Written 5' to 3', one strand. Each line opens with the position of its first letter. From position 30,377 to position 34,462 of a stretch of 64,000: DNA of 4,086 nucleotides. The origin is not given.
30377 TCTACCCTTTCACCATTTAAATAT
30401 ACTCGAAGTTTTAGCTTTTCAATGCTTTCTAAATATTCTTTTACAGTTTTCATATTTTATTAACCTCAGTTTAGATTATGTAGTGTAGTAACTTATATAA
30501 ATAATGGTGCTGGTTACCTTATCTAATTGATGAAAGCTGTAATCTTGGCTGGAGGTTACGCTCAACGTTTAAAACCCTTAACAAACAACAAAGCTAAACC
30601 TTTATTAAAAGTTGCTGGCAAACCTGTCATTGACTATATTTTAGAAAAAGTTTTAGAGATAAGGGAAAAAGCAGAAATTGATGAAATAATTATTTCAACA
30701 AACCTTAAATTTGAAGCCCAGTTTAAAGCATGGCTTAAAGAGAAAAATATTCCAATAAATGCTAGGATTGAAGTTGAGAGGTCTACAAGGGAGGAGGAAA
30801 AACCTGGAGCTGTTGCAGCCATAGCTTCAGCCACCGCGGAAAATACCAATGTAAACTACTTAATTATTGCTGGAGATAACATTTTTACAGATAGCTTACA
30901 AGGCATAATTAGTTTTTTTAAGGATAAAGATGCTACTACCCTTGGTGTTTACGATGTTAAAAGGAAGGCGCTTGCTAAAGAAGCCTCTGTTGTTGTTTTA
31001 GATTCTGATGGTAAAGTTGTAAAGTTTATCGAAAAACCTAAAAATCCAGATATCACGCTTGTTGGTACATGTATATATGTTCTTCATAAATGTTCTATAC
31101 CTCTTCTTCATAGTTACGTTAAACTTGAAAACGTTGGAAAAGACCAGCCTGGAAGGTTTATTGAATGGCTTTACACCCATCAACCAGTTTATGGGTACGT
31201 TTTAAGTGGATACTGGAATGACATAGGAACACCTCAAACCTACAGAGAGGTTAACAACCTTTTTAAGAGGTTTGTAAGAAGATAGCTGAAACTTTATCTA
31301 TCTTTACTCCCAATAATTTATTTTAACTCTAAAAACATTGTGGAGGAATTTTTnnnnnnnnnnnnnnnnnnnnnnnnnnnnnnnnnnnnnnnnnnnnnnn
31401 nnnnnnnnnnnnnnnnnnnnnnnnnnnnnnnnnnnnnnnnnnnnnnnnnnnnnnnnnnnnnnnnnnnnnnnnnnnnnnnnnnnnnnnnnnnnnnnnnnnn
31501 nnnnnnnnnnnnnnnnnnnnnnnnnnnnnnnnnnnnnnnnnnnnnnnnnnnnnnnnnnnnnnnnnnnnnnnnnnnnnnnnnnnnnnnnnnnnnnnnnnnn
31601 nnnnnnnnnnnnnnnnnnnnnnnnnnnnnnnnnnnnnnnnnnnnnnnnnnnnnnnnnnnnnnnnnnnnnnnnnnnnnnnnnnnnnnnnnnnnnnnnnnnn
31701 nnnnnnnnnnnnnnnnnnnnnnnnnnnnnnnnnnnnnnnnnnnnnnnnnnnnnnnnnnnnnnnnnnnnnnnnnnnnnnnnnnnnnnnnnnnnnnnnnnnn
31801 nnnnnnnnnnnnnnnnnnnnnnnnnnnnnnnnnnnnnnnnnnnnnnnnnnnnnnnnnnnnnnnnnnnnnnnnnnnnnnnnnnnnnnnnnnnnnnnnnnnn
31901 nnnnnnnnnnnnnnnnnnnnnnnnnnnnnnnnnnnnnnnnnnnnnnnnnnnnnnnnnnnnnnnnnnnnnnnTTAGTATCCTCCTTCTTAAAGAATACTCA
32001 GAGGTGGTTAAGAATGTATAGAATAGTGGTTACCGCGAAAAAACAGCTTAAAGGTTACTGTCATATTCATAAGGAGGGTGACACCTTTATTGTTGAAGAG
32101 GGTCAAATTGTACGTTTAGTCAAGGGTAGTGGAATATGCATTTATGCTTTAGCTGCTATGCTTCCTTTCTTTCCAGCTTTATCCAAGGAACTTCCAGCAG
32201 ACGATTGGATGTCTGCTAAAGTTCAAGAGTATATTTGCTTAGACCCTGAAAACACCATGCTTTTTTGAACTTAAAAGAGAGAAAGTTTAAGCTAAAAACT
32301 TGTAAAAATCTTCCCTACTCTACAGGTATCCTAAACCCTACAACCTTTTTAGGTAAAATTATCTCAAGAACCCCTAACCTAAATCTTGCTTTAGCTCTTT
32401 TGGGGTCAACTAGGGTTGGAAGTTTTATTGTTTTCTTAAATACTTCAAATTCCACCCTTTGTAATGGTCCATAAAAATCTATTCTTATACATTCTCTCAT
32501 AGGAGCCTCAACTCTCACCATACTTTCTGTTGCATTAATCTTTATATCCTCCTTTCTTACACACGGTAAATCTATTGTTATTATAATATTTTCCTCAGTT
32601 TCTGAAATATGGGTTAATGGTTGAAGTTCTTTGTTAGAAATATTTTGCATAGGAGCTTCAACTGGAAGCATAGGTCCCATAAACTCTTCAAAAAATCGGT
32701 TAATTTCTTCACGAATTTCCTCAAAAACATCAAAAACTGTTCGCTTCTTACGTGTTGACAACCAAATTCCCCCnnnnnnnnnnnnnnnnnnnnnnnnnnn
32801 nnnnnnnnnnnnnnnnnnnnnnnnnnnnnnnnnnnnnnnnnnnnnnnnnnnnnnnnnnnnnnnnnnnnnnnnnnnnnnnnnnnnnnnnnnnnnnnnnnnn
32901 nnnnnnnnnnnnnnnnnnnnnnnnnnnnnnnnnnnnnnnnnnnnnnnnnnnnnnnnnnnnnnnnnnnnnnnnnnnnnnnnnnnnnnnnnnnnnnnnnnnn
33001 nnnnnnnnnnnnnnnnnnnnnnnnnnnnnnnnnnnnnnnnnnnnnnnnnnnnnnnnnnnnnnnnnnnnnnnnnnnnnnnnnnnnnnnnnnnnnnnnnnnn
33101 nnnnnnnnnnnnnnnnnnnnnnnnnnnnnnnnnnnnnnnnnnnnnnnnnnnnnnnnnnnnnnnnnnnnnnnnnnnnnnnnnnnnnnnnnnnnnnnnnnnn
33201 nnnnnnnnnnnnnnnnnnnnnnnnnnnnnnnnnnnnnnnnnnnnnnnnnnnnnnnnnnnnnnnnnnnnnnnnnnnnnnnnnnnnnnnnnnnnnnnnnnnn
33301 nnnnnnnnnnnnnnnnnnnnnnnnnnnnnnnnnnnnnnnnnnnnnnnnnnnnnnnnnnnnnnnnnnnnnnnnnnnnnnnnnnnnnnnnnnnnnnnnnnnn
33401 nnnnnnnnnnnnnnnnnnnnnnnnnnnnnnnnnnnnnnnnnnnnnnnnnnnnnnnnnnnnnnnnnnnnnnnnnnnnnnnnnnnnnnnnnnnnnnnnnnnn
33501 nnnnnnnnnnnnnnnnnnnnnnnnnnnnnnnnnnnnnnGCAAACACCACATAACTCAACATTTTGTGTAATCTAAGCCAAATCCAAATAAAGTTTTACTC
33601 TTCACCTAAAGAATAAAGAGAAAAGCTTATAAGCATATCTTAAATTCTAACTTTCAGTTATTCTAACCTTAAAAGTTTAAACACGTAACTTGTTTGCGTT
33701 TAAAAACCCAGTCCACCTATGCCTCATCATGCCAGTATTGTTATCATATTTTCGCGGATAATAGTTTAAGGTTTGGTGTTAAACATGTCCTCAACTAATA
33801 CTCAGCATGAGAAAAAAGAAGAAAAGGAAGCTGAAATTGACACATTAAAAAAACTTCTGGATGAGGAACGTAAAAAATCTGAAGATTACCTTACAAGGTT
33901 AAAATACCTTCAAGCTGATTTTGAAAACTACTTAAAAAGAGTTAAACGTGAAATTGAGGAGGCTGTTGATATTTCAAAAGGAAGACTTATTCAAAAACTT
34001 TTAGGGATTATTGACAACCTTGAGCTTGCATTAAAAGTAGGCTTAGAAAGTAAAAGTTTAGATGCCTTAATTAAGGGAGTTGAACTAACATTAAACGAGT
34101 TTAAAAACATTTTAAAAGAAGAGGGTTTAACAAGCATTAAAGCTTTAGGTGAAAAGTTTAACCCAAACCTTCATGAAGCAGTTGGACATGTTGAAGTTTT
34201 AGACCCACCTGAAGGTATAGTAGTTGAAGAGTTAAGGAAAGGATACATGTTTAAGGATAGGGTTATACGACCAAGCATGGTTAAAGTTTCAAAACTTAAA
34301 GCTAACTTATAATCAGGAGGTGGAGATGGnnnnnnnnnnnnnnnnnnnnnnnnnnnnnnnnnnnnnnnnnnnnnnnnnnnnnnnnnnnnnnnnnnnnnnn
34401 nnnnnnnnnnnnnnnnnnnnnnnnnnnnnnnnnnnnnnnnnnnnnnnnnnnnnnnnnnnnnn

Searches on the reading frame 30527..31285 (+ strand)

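Call 29: search_protein_families(library=pfam, proteins=[window:30527-31285:+], max_evalue=0.001)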
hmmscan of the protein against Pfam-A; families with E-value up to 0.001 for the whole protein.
window:30527-31285:+ (252 aa): 3 families
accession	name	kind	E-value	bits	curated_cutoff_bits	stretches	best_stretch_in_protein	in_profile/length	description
PF00483.29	NTP_transferase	-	1.9e-38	132.9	21.2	1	3-244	1-240/245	Nucleotidyl transferase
PF12804.13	NTP_transf_3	-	3.4e-11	44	27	1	4-135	1-115/160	MobA-like NTP transferase domain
PF02348.25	CTP_transf_3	-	5.1e-05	23.6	22.6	1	22-167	14-154/217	Cytidylyltransferase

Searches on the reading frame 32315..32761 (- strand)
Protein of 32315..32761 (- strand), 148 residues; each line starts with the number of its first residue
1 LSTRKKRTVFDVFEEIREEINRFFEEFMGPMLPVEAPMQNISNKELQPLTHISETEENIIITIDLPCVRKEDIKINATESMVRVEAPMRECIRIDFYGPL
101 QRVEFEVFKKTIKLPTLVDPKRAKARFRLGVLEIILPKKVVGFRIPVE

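Call 29: search_protein_families(library=pfam, proteins=[window:32315-32761:-], max_evalue=0.001)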
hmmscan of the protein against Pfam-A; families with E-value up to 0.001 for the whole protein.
window:32315-32761:- (148 aa): 2 families
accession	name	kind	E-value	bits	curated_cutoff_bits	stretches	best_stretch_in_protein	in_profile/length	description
PF00011.27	HSP20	-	2.5e-09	37.6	20.8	1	52-140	2-89/102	Hsp20/alpha crystallin family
PF17886.7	ArsA_HSP20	-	0.00013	21.9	22.5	1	58-134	3-61/63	HSP20-like domain found in ArsA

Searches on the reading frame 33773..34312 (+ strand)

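Call 30: search_protein_families(library=pfam, proteins=[window:33773-34312:+], max_evalue=0.001)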
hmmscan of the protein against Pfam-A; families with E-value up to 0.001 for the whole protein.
window:33773-34312:+ (179 aa): 2 families
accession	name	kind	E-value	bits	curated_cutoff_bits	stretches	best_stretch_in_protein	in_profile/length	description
PF01025.24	GrpE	-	5.2e-48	163.3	25.8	1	12-174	3-165/165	GrpE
PF10360.14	DUF2433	-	0.00034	21.2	27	1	35-161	13-122/124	Protein of unknown function (DUF2433)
